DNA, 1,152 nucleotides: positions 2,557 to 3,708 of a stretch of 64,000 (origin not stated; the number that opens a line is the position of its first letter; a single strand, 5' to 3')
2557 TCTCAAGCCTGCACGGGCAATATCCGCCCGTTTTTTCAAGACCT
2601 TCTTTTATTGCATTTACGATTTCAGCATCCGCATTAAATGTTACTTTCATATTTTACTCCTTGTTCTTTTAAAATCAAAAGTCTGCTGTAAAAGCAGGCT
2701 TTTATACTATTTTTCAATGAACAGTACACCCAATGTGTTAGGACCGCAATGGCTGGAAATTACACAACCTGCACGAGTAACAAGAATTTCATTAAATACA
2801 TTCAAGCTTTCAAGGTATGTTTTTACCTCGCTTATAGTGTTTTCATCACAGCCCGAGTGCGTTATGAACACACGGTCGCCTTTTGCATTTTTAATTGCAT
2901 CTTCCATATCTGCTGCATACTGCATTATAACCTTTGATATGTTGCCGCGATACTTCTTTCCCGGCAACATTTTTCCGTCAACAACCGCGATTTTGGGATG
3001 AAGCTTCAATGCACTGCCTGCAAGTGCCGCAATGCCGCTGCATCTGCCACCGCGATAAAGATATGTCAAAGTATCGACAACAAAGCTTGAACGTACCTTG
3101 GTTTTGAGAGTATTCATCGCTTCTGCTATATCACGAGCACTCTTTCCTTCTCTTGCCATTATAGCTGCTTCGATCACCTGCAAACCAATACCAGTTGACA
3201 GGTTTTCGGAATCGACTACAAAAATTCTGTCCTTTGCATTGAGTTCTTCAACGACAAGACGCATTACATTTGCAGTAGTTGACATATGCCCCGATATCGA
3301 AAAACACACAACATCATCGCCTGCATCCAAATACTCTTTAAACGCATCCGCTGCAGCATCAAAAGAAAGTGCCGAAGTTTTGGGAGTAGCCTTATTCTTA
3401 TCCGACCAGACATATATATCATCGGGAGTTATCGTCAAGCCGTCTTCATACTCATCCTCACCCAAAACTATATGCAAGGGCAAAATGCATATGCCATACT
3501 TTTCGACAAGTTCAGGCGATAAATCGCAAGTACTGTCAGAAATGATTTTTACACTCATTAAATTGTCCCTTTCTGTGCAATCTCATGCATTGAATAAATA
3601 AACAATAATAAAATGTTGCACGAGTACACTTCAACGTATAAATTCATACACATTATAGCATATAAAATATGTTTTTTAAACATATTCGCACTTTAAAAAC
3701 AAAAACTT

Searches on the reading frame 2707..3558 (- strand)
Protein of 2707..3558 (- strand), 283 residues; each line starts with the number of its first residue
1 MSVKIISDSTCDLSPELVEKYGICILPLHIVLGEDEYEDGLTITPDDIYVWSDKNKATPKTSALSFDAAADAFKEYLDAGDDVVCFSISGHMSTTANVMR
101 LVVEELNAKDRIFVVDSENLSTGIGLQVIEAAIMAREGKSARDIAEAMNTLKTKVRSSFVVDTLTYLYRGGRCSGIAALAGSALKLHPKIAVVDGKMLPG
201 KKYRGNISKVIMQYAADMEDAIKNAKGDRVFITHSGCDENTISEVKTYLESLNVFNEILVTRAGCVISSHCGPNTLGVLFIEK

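Call 72: search_protein_families(library=pfam, proteins=[window:2707-3558:-], max_evalue=0.00001)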
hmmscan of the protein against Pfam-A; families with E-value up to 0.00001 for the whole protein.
window:2707-3558:- (283 aa): 1 family
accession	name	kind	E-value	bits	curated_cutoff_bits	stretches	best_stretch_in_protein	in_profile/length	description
PF02645.21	DegV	-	4.8e-69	233.2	27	1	3-283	2-280/280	Uncharacterised protein, DegV family COG1307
